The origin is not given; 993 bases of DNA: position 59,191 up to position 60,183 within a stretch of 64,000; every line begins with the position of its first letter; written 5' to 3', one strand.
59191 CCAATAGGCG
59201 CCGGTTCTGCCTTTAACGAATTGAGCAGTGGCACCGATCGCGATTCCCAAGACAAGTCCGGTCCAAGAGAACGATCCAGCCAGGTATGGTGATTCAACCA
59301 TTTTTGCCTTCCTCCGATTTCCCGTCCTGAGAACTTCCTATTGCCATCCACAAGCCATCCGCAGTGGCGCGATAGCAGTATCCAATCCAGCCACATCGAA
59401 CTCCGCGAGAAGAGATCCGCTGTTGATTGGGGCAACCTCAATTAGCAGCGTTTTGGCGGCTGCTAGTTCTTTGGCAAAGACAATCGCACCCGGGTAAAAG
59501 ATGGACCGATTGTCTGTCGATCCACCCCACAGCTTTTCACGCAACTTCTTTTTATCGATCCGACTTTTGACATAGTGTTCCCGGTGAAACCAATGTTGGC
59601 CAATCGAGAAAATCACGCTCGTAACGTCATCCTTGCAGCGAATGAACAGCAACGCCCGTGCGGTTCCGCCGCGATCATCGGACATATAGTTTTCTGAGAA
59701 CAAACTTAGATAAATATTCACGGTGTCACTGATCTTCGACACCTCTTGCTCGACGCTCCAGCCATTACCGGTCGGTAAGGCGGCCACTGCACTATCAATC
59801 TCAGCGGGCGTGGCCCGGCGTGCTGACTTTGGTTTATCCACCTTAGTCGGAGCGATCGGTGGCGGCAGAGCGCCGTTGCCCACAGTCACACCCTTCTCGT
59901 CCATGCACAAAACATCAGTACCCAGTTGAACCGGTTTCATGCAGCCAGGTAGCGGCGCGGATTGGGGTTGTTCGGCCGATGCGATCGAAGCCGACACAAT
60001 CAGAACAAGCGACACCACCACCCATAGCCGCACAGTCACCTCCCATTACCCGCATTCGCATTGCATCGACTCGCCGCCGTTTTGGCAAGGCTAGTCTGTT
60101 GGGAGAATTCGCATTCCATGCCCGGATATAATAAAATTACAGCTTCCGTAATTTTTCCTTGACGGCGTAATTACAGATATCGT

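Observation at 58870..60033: Low-GC two-gene cassette between the CI repressor gene and the OL-like operators (rexAB-position moron; candidate exclusion/defence module)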

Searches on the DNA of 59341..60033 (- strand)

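Call 70: search_dna_similar(query=L001:3196-4426:+, collection=ecoli_genomes, mode=distant, max_rows=30, rows=spread)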
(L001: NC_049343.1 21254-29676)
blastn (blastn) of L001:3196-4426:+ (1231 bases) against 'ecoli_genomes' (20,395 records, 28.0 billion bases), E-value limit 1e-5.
Records with a match: 240; places in all: 241; records where one place covers at least 80% of the query: 237.
Genomes with a match: 240 of 5426; with a place that covers at least 80% of the query: 237. Places per genome that has any: lowest 1, median 1, highest 2. On chromosomes: 232 places; on plasmids: 9.
Best place of each record, by identity: >=99% 60; 95-99% 65; 90-95% 112; 60-80% 3.
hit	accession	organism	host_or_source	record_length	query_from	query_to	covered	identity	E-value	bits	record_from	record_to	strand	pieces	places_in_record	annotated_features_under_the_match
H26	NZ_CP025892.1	Escherichia coli strain 503025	Homo sapiens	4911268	1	1231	100%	100.0%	0e+0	2221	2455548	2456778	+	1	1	type VI secretion system-associated protein TagO | zinc ribbon domain-containing protein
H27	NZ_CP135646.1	Escherichia coli strain TUM14668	missing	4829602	1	1231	100%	100.0%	0e+0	2221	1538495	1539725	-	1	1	type VI secretion system-associated protein TagO | zinc ribbon domain-containing protein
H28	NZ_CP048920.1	Escherichia coli strain SCU-101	Homo sapiens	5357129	1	1231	100%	99.9%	0e+0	2216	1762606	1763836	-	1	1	type VI secretion system-associated protein TagO | zinc ribbon domain-containing protein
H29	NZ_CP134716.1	Escherichia coli strain RIVM_C040348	Homo sapiens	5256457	1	1231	100%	99.9%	0e+0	2216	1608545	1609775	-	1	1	type VI secretion system-associated protein TagO | zinc ribbon domain-containing protein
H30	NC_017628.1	Escherichia coli IHE3034 strain IHE3034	-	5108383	1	1231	100%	99.8%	0e+0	2207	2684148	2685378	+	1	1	type VI secretion system-associated protein TagO | zinc ribbon domain-containing protein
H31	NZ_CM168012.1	Escherichia coli strain PEC389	Sus scrofa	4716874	1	1231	100%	99.8%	0e+0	2207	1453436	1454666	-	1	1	type VI secretion system-associated protein TagO | zinc ribbon domain-containing protein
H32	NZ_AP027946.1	Escherichia coli strain VE-F10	-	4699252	1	1231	100%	99.7%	0e+0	2203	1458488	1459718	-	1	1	type VI secretion system-associated protein TagO | zinc ribbon domain-containing protein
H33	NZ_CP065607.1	Escherichia coli strain FDAARGOS_946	missing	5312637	1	1231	100%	99.5%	0e+0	2190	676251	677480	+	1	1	type VI secretion system-associated protein TagO | zinc ribbon domain-containing protein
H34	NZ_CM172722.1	Escherichia coli strain FCI17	Homo sapiens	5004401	1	1231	100%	97.9%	0e+0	2104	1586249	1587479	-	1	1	type VI secretion system-associated protein TagO | zinc ribbon domain-containing protein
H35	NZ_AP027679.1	Escherichia coli strain PSS-08-2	Homo sapiens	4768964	1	1231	100%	97.7%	0e+0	2094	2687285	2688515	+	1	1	type VI secretion system-associated protein TagO | zinc ribbon domain-containing protein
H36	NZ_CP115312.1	Escherichia coli strain CUVET18-789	cat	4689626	1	1231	100%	97.6%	0e+0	2090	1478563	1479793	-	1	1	type VI secretion system-associated protein TagO | zinc ribbon domain-containing protein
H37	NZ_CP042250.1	Escherichia coli strain BCE049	Dairy cow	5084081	1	1231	100%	97.6%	0e+0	2085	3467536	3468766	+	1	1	type VI secretion system-associated protein TagO | zinc ribbon domain-containing protein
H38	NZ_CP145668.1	Escherichia coli strain S1-CHI-01-A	Homo sapiens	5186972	1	1231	100%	97.6%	0e+0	2085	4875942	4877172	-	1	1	type VI secretion system-associated protein TagO | zinc ribbon domain-containing protein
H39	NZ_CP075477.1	Escherichia coli strain NT1W25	pig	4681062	1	1231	100%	97.5%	0e+0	2081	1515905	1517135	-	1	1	type VI secretion system-associated protein TagO | zinc ribbon domain-containing protein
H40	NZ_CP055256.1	Escherichia coli strain AH25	chicken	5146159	1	1231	100%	97.4%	0e+0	2076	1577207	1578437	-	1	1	type VI secretion system-associated protein TagO | zinc ribbon domain-containing protein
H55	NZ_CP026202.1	Escherichia coli strain ECONIH5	-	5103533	1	1210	63%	68.7%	3e-40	270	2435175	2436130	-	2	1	type VI secretion system-associated protein TagO | zinc ribbon domain-containing protein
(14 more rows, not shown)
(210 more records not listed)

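Call 72: get_annotated_region(hit=H38, flank=6000)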
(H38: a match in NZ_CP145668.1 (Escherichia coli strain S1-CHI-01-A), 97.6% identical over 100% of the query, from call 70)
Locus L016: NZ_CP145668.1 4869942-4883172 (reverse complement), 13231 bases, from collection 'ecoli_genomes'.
description: Escherichia coli strain S1-CHI-01-A chromosome, complete genome
organism: Escherichia coli strain S1-CHI-01-A (NCBI taxid 562)
replicon: chromosome; assembly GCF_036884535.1
host: Homo sapiens; source: stool; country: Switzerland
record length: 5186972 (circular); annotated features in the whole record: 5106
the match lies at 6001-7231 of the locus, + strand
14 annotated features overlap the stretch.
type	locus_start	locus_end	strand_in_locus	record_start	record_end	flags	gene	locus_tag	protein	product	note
CDS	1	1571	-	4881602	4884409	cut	-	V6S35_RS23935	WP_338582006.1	phage tail tape measure protein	-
CDS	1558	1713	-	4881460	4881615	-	-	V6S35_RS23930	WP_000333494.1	GpE family phage tail protein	-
CDS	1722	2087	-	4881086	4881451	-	-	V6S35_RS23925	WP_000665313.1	tail protein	-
CDS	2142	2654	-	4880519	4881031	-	-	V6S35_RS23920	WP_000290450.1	phage major tail tube protein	-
CDS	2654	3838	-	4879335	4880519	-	-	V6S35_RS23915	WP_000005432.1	phage tail sheath subtilisin-like domain-containing protein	-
CDS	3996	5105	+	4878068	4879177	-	-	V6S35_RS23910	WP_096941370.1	phage late control D family protein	-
CDS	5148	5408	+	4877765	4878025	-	-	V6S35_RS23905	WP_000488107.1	ogr/Delta-like zinc finger family protein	-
CDS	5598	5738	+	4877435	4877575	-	-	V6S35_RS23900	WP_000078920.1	Hok/Gef family protein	-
CDS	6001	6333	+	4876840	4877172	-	-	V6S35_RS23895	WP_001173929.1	zinc ribbon domain-containing protein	-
CDS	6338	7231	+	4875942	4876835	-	-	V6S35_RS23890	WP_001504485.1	type VI secretion system-associated protein TagO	-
CDS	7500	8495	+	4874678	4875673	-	flk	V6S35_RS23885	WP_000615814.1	flagella biosynthesis regulator Flk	-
CDS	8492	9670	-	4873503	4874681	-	yfcJ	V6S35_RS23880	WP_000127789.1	arabinose transporter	-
CDS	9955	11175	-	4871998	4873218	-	fabB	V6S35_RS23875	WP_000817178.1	beta-ketoacyl-ACP synthase I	-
CDS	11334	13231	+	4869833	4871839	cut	mnmC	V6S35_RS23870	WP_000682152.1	bifunctional tRNA (5-methylaminomethyl-2-thiouridine)(34)-methyltransferase MnmD/FAD-dependent 5-carboxymethylaminomethyl-2-thiouridine(34) ...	-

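Call 73: get_annotated_region(hit=H55, flank=6000)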
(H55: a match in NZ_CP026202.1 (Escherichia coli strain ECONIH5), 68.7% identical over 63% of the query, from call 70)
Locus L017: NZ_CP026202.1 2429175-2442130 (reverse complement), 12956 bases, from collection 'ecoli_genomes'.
description: Escherichia coli strain ECONIH5 chromosome, complete genome
organism: Escherichia coli strain ECONIH5 (NCBI taxid 562)
replicon: chromosome; assembly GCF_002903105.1
host: -; source: -; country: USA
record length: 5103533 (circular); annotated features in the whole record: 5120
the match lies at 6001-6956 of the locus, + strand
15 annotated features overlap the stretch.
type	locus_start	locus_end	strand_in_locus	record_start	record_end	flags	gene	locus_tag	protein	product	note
CDS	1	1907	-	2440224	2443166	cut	-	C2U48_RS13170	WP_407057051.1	phage tail tape measure protein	-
CDS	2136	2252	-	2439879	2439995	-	-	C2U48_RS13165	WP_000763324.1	GpE family phage tail protein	-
CDS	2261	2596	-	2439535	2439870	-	-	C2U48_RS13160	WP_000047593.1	hypothetical protein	-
CDS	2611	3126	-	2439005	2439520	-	-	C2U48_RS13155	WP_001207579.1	phage major tail tube protein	-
CDS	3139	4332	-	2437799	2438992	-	-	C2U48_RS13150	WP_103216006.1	phage tail sheath subtilisin-like domain-containing protein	-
CDS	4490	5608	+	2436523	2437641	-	-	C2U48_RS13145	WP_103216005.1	phage late control D family protein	-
CDS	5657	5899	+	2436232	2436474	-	-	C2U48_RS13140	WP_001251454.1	ogr/Delta-like zinc finger family protein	-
CDS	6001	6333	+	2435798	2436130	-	-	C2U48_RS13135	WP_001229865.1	zinc ribbon domain-containing protein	-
CDS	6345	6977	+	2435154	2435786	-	-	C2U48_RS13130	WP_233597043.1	type VI secretion system-associated protein TagO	-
CDS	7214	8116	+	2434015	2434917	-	fieF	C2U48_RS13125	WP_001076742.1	CDF family cation-efflux transporter FieF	FieF, a metal efflux transporter, is a member of the CDF (cation diffusion facilitator) family of transporters.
CDS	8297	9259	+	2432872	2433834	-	pfkA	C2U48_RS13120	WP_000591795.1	6-phosphofructokinase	-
CDS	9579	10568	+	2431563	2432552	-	sbp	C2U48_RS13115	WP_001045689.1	sulfate/thiosulfate ABC transporter substrate-binding protein Sbp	-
CDS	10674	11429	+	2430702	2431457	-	cdh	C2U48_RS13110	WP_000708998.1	CDP-diacylglycerol diphosphatase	-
CDS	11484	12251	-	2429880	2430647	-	tpiA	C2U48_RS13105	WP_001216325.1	triose-phosphate isomerase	-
CDS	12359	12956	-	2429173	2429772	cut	yiiQ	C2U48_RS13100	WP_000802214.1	YiiQ family protein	-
